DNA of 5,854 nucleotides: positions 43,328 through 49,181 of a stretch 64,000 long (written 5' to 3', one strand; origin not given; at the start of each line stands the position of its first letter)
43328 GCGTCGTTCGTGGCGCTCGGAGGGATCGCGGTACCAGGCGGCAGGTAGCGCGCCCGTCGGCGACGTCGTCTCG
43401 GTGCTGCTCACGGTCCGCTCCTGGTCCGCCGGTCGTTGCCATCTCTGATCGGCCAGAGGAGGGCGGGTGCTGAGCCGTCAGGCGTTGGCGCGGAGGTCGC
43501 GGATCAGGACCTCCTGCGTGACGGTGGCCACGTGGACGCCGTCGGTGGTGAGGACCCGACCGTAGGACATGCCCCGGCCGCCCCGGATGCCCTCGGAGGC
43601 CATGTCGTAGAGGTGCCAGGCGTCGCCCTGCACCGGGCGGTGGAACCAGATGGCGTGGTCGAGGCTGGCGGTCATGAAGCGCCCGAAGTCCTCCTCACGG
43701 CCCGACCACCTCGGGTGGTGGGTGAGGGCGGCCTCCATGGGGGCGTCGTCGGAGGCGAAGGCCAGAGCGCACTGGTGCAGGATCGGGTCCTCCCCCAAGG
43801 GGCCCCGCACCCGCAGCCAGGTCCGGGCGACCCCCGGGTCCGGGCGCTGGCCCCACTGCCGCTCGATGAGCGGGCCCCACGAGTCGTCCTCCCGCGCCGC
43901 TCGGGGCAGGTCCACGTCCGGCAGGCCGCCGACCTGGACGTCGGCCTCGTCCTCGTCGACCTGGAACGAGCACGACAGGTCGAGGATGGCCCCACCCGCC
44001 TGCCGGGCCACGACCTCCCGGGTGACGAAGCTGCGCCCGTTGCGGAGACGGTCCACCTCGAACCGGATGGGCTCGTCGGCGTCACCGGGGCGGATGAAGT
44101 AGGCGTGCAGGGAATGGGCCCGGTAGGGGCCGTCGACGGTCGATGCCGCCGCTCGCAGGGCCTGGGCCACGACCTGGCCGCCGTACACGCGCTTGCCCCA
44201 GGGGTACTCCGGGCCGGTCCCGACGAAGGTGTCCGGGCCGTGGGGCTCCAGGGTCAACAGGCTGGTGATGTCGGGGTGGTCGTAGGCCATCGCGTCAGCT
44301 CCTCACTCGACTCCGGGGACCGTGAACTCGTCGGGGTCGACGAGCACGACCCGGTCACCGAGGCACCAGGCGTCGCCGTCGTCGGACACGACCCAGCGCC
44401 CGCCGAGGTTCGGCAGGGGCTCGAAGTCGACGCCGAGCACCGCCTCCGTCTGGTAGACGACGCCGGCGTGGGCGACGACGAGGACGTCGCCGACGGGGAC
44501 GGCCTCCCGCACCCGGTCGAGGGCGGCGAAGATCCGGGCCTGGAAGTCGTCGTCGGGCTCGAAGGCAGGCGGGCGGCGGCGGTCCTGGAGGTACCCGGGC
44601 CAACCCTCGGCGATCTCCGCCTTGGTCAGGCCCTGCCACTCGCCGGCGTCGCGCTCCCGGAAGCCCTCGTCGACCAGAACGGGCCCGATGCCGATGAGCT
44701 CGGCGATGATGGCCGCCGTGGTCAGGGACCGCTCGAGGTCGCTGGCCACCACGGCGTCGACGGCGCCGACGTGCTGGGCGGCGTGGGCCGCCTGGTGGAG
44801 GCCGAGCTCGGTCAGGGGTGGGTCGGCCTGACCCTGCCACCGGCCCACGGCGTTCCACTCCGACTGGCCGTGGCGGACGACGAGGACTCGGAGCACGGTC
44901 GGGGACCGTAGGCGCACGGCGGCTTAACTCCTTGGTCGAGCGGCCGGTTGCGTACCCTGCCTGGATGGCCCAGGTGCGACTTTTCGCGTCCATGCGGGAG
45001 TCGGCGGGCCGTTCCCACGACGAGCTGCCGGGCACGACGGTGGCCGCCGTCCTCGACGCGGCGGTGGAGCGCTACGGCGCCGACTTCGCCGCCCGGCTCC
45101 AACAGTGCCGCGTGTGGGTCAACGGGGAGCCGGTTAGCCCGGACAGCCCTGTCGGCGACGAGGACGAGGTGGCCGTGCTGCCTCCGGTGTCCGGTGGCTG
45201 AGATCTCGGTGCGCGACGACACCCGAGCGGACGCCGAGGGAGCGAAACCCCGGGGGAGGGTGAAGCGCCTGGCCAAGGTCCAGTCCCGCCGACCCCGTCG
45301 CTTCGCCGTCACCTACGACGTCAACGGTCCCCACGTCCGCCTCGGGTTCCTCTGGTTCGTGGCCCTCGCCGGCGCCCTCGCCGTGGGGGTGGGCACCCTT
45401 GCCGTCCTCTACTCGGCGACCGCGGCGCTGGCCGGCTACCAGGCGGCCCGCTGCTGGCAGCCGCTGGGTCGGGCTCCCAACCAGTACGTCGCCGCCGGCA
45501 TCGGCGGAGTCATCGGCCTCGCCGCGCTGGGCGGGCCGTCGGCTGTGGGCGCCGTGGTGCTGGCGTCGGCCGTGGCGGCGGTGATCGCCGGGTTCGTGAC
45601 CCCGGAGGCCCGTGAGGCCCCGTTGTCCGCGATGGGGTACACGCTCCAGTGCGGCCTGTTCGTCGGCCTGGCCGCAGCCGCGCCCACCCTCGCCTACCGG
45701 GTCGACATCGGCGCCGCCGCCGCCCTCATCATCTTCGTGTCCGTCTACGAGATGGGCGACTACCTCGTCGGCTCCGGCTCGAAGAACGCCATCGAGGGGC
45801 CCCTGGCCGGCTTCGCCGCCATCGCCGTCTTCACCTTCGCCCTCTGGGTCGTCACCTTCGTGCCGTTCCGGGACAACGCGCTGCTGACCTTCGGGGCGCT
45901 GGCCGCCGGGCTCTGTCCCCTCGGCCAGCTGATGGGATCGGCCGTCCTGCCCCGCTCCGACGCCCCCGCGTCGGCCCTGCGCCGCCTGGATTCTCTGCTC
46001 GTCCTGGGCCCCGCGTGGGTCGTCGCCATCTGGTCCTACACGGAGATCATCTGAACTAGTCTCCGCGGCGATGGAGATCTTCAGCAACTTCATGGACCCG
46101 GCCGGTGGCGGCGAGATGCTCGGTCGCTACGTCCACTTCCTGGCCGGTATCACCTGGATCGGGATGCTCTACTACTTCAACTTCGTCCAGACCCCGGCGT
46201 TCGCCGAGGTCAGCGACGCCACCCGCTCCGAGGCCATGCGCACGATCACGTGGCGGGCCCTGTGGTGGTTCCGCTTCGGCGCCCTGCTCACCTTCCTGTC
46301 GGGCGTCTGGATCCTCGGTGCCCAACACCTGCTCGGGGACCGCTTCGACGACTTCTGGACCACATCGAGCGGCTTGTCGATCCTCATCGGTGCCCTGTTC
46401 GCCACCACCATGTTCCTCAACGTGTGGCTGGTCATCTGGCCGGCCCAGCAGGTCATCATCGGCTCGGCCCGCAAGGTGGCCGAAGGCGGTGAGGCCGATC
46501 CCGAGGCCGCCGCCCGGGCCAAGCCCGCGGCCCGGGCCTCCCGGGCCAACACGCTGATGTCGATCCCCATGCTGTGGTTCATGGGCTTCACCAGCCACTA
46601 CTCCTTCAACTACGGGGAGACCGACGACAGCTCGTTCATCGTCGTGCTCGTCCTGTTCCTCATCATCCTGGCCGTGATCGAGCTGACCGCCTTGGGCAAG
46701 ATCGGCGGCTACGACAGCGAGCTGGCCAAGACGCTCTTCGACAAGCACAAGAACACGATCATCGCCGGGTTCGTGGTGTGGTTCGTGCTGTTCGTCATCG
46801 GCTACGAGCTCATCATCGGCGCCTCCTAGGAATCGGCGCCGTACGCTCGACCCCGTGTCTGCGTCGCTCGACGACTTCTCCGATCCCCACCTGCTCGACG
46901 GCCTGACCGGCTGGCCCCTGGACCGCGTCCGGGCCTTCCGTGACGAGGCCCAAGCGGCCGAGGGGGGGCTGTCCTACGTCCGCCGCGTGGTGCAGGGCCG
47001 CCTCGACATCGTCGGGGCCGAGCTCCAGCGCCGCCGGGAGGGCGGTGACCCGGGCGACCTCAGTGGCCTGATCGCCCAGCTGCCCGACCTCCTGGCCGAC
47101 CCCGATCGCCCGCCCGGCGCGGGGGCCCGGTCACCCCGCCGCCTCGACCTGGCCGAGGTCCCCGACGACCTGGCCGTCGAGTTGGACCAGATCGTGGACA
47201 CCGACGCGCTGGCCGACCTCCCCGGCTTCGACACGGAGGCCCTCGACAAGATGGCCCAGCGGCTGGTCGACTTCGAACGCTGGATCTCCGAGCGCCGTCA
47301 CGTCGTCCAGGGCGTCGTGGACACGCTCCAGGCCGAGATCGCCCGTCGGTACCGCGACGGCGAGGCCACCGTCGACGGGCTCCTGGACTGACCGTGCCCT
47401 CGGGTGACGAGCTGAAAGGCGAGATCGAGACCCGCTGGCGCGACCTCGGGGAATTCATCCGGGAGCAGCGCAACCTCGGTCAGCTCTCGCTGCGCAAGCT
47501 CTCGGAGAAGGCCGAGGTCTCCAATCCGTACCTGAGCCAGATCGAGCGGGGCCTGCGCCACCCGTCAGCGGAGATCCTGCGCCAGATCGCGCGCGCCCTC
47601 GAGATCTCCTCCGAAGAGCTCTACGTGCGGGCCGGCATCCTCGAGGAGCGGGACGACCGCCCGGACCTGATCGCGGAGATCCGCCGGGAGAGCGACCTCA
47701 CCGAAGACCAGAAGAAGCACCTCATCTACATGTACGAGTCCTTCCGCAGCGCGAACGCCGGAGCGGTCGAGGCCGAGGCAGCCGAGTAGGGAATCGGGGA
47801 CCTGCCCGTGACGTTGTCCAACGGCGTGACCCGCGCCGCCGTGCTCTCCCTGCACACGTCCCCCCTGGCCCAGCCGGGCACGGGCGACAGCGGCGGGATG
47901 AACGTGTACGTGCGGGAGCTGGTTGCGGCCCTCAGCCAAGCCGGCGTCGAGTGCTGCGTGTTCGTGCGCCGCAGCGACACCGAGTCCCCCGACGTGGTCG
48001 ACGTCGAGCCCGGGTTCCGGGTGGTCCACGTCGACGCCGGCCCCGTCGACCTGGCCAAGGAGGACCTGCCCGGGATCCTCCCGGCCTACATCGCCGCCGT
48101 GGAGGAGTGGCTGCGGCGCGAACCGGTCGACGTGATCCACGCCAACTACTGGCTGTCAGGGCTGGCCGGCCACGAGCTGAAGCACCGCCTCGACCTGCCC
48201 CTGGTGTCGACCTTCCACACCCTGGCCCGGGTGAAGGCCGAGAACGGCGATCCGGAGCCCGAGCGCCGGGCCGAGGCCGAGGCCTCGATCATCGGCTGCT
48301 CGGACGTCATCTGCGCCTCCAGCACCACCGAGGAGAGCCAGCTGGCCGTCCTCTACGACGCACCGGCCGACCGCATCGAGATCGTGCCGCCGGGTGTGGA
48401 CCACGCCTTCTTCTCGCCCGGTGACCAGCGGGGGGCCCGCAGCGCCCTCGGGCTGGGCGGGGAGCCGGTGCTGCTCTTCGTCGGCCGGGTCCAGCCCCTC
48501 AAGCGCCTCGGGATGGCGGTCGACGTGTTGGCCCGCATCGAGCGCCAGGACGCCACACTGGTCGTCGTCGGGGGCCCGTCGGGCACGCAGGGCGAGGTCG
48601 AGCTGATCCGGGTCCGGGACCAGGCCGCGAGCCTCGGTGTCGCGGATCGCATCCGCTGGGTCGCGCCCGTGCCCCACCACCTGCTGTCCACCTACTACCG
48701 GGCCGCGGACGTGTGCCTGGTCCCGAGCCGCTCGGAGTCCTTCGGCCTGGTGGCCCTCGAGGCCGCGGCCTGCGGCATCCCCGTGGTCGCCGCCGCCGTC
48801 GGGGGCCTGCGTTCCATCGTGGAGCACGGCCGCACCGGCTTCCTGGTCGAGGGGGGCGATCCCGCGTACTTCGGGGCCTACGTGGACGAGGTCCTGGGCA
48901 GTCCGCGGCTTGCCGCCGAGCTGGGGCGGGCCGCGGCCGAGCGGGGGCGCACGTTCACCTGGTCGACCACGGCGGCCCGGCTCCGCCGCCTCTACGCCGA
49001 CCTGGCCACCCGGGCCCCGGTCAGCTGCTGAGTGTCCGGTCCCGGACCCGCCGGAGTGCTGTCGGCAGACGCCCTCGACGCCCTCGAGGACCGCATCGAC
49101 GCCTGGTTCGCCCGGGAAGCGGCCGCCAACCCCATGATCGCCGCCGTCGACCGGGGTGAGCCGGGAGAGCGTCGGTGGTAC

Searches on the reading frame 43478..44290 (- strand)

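Call 64: search_protein_families(library=pfam, proteins=[window:43478-44290:-], max_evalue=0.001)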
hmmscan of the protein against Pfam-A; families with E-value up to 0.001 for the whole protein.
window:43478-44290:- (270 aa): 3 families
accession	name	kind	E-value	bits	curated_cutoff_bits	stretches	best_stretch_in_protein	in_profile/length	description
PF20789.3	4HBT_3C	-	8e-28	97.8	24.1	1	146-263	32-140/140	Acyl-CoA thioesterase C-terminal domain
PF02551.21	Acyl_CoA_thio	-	1.7e-27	96.3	21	1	155-260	29-130/132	Acyl-CoA thioesterase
PF13622.12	4HBT_3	-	8.2e-22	77.7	24.3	1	30-110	4-83/83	Acyl-CoA thioesterase N-terminal domain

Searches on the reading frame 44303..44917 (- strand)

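Call 64: search_protein_families(library=pfam, proteins=[window:44303-44917:-], max_evalue=0.001)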
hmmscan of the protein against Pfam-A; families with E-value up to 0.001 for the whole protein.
window:44303-44917:- (204 aa): 1 family
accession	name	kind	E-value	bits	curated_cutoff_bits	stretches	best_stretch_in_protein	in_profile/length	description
PF00300.27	His_Phos_1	-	6.1e-39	134.1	21.7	1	12-155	2-152/194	Histidine phosphatase superfamily (branch 1)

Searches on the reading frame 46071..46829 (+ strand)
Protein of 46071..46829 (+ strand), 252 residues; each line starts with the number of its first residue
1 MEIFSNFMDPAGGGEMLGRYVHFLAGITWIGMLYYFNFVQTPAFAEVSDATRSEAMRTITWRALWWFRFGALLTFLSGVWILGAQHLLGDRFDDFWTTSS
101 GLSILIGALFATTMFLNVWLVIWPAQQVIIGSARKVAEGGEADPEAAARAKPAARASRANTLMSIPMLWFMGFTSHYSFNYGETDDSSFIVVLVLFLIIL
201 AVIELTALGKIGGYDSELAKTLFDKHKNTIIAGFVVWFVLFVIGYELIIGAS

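Call 64: search_protein_families(library=pfam, proteins=[window:46071-46829:+], max_evalue=0.001)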
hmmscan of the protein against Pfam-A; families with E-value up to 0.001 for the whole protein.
window:46071-46829:+ (252 aa): 1 family
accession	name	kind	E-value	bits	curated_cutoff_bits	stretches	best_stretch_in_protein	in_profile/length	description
PF06181.16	Urate_ox_N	-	2.2e-16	60.6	26.9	1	103-199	173-260/295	Urate oxidase N-terminal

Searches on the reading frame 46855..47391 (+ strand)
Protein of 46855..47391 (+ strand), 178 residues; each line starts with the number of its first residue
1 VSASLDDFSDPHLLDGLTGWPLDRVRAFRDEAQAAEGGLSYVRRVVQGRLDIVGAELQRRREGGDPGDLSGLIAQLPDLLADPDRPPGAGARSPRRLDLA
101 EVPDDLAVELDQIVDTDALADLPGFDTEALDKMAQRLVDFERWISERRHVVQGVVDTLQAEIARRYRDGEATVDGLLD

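Call 64: search_protein_families(library=pfam, proteins=[window:46855-47391:+], max_evalue=0.001)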
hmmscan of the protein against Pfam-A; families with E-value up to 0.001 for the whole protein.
window:46855-47391:+ (178 aa): 1 family
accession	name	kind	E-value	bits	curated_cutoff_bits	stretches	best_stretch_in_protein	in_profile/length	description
PF22802.1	RsiG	-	3e-29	100.9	27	2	15-75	5-60/65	RsiG-like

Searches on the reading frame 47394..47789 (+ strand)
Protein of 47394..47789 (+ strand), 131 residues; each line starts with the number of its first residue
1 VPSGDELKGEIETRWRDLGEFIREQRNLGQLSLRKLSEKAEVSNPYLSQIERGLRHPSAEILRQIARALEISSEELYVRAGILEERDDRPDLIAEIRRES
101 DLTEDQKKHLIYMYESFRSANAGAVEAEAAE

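Call 64: search_protein_families(library=pfam, proteins=[window:47394-47789:+], max_evalue=0.001)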
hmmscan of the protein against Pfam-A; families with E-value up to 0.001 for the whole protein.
window:47394-47789:+ (131 aa): 4 families
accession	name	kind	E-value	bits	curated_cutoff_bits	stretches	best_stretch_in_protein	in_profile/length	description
PF01381.28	HTH_3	-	1.9e-13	50.6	23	1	22-76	1-55/55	Helix-turn-helix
PF13560.12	HTH_31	-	2.7e-10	40.8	27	1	17-75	1-60/64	Helix-turn-helix domain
PF12844.13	HTH_19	-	6.3e-08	32.9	30.2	1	19-81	1-63/64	Helix-turn-helix domain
PF13413.12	HTH_25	-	0.00067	19.9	24.6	0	22-76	2-62/62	Helix-turn-helix domain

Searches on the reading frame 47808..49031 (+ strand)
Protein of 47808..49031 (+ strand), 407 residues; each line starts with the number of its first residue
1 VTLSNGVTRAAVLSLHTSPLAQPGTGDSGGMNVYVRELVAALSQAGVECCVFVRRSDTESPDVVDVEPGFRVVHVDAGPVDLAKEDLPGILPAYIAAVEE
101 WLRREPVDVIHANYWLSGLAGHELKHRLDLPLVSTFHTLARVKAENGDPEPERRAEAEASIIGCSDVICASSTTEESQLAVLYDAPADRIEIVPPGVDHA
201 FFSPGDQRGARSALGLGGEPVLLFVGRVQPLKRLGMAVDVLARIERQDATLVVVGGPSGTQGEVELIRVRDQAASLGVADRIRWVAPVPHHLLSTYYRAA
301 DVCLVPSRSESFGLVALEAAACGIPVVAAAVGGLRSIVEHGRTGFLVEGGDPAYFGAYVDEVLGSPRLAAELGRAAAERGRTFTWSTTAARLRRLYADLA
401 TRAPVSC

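Call 64: search_protein_families(library=pfam, proteins=[window:47808-49031:+], max_evalue=0.001)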
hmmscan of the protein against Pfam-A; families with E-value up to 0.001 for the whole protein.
window:47808-49031:+ (407 aa): 7 families
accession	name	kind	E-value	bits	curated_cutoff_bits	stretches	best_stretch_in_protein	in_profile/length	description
PF00534.26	Glycos_transf_1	-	5.3e-36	124.2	26.4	1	216-378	11-171/172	Glycosyl transferases group 1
PF13692.12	Glyco_trans_1_4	-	5.3e-32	111.5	27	1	219-363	1-140/142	Glycosyl transferases group 1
PF13579.12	Glyco_trans_4_4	-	2.2e-29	103.2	29.7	1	29-196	1-158/158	Glycosyl transferase 4-like domain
PF13439.12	Glyco_transf_4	-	1.7e-28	100.2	28.5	1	29-200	2-169/170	Glycosyltransferase Family 4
PF20706.3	GT4-conflict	-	2.7e-19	69.8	26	1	27-341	10-323/385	Family 4 Glycosyltransferase in conflict systems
PF13524.12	Glyco_trans_1_2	-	5e-08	33.5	25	1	274-393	27-140/144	Glycosyl transferase-like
PF08323.17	Glyco_transf_5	-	4e-05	23.9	22.7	0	96-140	116-169/239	Starch synthase catalytic domain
